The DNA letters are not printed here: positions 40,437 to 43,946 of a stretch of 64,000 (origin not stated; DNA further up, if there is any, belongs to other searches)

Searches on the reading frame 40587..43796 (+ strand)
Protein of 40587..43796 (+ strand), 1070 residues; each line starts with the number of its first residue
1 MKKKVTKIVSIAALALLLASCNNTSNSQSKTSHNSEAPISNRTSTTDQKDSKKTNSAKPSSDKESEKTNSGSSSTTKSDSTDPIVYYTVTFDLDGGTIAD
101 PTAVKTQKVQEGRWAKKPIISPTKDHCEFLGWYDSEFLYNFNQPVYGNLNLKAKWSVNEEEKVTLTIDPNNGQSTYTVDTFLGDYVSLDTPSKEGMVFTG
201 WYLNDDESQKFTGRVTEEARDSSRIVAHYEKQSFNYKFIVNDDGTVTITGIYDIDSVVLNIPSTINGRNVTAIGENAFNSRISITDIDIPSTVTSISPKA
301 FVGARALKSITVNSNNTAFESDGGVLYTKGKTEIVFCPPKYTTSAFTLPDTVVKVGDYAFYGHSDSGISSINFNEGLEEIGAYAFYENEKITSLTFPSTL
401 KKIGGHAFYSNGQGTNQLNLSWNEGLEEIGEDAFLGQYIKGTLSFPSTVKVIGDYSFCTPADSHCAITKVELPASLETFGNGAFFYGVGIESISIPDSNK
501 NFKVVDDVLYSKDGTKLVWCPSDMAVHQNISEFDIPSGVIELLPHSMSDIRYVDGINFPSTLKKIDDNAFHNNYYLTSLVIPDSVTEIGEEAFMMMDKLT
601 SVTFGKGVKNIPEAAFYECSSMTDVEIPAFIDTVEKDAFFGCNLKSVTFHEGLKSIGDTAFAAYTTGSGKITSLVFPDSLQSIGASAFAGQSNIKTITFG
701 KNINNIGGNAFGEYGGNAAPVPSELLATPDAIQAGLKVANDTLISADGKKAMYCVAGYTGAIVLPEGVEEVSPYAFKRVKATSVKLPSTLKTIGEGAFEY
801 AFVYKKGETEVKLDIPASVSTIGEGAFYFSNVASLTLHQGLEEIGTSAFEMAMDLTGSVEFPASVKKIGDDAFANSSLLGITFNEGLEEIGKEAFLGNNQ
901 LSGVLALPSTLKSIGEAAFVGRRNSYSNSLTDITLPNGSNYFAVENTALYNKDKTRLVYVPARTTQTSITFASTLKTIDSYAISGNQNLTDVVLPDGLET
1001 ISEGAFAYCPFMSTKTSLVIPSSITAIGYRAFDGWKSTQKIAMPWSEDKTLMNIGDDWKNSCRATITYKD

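Call 85: search_protein_families(library=pfam, proteins=[window:40587-43796:+], max_evalue=0.00001)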
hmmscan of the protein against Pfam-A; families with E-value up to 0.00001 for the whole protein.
window:40587-43796:+ (1070 aa): 3 families
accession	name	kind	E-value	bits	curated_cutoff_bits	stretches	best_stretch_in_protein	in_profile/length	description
PF13306.12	LRR_5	-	2.9e-132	434.9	27.7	8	609-713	1-100/127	BspA type Leucine rich repeat region (6 copies)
PF09479.16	Flg_new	-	5.8e-17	62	27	1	87-154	1-65/65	Listeria-Bacteroides repeat domain (List_Bact_rpt)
PF13855.12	LRR_8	-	9.3e-13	48.2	27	0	266-316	9-60/61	Leucine rich repeat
